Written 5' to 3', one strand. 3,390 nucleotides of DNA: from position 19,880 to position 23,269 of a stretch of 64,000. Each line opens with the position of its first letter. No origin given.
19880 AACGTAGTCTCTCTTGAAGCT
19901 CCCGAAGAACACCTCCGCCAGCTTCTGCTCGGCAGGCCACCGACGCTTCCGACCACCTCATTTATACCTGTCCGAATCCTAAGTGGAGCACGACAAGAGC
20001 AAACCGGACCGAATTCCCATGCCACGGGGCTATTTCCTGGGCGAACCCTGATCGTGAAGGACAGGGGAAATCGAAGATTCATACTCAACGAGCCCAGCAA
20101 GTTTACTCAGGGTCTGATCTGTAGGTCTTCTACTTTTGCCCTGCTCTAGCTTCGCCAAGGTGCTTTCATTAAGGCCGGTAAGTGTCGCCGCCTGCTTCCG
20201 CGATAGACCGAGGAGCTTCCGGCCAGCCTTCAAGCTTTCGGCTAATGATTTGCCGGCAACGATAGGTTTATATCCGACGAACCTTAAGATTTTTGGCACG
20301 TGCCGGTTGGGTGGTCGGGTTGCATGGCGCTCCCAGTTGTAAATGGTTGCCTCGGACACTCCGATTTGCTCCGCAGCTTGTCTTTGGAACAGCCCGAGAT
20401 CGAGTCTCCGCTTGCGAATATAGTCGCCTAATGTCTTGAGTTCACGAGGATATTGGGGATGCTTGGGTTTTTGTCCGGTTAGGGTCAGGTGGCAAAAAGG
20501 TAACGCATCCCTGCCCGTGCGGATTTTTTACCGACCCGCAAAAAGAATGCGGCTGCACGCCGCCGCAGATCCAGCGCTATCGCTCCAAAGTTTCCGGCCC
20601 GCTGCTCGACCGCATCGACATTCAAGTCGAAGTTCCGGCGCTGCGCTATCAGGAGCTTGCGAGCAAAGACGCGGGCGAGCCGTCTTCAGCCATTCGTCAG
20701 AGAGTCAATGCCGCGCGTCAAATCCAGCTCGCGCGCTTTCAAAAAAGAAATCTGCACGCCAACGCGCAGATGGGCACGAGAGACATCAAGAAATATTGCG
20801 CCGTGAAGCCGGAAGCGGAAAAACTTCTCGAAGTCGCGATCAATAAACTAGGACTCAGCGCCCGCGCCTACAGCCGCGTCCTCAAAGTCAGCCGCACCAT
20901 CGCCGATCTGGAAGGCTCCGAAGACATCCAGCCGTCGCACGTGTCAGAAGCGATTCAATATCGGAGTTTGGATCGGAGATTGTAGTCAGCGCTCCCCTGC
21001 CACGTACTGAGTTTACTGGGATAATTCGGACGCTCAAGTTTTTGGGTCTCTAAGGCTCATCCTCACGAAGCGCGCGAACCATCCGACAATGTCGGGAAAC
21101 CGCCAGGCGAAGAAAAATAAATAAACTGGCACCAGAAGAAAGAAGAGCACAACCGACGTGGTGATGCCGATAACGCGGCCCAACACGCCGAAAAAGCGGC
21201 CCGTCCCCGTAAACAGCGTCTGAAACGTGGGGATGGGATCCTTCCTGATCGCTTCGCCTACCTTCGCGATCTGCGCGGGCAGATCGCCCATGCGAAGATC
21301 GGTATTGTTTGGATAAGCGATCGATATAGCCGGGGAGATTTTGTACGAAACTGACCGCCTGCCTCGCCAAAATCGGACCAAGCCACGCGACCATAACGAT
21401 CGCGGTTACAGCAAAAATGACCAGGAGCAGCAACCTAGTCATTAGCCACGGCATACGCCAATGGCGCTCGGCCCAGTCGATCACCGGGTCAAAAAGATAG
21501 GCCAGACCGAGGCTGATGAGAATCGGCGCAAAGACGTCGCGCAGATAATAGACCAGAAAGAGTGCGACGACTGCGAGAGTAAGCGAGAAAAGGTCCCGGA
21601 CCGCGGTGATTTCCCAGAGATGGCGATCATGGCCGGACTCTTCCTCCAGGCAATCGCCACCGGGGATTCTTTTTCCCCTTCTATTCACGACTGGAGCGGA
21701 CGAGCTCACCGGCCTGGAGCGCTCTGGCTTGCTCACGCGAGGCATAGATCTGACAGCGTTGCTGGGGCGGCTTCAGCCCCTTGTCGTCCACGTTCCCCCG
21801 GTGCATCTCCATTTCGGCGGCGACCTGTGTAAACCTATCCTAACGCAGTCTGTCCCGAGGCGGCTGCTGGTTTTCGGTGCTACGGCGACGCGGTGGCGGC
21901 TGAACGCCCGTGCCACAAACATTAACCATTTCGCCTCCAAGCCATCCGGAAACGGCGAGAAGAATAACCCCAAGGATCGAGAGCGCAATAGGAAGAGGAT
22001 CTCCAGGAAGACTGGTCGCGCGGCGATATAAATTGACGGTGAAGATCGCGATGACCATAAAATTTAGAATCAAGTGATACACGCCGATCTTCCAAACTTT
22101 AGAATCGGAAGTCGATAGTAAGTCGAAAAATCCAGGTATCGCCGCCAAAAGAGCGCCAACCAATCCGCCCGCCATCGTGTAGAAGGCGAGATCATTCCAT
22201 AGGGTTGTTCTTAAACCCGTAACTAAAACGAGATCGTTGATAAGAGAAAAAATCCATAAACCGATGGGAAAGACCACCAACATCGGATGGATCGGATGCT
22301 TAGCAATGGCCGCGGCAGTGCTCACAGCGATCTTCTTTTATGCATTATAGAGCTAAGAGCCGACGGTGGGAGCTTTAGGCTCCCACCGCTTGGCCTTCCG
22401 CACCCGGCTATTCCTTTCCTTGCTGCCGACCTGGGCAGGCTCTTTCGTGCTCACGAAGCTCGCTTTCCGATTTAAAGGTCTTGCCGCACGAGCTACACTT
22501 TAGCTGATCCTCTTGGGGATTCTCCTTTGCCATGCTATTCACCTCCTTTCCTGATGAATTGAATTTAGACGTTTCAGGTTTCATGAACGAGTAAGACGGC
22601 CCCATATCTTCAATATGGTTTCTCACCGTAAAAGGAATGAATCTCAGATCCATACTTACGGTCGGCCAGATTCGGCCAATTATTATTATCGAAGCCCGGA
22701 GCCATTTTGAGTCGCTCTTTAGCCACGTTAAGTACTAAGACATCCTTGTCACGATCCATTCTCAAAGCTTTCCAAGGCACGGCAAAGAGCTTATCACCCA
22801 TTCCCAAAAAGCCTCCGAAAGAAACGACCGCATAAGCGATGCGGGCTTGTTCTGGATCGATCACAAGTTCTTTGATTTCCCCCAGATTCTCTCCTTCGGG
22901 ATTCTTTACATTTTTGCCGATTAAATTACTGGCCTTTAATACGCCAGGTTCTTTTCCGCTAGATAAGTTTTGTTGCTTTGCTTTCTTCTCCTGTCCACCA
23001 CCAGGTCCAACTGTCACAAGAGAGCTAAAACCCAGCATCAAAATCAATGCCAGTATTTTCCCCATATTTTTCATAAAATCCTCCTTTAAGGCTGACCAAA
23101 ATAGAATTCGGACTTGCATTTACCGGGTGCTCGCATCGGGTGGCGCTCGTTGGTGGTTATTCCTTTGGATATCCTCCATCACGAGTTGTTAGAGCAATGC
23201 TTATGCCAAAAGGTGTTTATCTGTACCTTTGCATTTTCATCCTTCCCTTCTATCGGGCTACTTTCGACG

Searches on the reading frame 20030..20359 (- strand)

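Call 26: search_protein_families(library=pfam, proteins=[window:20030-20359:-], max_evalue=0.01)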
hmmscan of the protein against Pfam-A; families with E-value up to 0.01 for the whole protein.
window:20030-20359:- (109 aa): 6 families
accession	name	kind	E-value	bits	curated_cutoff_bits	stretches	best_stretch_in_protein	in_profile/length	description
PF01381.28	HTH_3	-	5e-13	49.3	23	1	43-88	1-45/55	Helix-turn-helix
PF13560.12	HTH_31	-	1.2e-09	38.8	27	1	39-88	2-51/64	Helix-turn-helix domain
PF13443.12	HTH_26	-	4.3e-05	24.1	22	1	53-88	12-47/63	Cro/C1-type HTH DNA-binding domain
PF12844.13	HTH_19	-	0.00015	22.1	30.2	1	41-91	2-51/64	Helix-turn-helix domain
PF20432.4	Xre-like-HTH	-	0.00062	20.4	25.8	1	41-83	13-53/63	Antitoxin Xre-like helix-turn-helix domain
PF13413.12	HTH_25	-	0.0012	19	24.6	1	43-76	2-35/62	Helix-turn-helix domain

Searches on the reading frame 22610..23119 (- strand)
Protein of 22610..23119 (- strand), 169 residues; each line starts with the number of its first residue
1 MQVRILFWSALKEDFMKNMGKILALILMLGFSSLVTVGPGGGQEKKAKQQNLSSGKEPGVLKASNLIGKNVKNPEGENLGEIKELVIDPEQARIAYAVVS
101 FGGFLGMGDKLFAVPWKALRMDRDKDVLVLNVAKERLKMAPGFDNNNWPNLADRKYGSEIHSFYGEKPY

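Call 26: search_protein_families(library=pfam, proteins=[window:22610-23119:-], max_evalue=0.01)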
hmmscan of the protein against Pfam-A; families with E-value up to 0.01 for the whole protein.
window:22610-23119:- (169 aa): 1 family
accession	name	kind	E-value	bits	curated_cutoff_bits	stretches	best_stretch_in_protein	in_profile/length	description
PF05239.21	PRC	-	9.2e-17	61.3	21.2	1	59-136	2-77/78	PRC-barrel domain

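Call 44: search_protein_families(library=ncbifam, proteins=[window:22610-23119:-], max_evalue=0.01)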
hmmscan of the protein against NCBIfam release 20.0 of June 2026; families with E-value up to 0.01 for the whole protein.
window:22610-23119:- (169 aa): 0 families

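Call 85: find_homologous_proteins(query=window:22610-23074:-, max_evalue=1e-20)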
Query window:22610-23074:- (154 aa): 2872 proteins with E <= 1e-20 among 3086 candidates; the best 120 are listed.
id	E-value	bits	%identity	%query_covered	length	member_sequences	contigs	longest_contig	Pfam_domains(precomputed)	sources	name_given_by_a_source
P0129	3.7e-93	328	98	100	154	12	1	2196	PF05239.22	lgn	-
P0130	1.5e-63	232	50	85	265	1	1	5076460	PF05239.22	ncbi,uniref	ncbi:PRC-barrel domain-containing protein [Methanosarcina sp. T3]|uniref:PRC-barrel domain-containin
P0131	2.2e-56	208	52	67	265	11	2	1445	PF05239.22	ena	-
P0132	9.5e-56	206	46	80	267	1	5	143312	PF05239.22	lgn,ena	-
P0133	2.7e-52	195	50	67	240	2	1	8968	PF05239.22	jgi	-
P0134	1.2e-51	193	53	70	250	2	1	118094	PF05239.22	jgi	-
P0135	8.6e-51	190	56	100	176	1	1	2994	PF05239.22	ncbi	-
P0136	2.7e-49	185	48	79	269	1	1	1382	PF05239.22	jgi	jgi:sporulation protein YlmC with PRC-barrel domain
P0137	1.4e-48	183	45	69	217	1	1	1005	PF05239.22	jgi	jgi:sporulation protein YlmC with PRC-barrel domain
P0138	1.3e-45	173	47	86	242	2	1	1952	PF05239.22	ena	-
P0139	8.0e-43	164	50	79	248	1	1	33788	PF05239.22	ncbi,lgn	-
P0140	5.2e-42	162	62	76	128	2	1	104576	PF05239.22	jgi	jgi:sporulation protein YlmC with PRC-barrel domain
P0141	1.5e-41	160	65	71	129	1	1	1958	PF05239.22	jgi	jgi:sporulation protein YlmC with PRC-barrel domain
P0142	2.2e-41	160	61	77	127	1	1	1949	PF05239.22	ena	-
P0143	5.1e-41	158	64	71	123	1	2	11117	PF05239.22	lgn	-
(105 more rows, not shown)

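Call 86: find_encoding_contigs(protein=P0140, flank=4000, max_places=4)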
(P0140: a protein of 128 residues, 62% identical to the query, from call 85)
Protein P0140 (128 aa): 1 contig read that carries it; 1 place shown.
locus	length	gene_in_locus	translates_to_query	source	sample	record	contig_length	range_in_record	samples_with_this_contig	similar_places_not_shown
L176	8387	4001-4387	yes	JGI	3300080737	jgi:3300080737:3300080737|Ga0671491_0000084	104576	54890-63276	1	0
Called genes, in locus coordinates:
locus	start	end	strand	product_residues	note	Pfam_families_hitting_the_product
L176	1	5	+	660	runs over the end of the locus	PF00662:Proton_antipo_N, PF00361:Proton_antipo_M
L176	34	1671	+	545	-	PF00361:Proton_antipo_M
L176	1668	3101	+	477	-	PF00361:Proton_antipo_M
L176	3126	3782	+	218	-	PF06971:Put_DNA-bind_N, PF02629:CoA_binding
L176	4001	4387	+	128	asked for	PF05239:PRC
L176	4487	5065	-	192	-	-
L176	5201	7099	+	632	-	PF07452:CHRD, PF24514:SpaA_4, PF07452:CHRD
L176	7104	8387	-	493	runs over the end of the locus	PF14559:TPR_19 (faint)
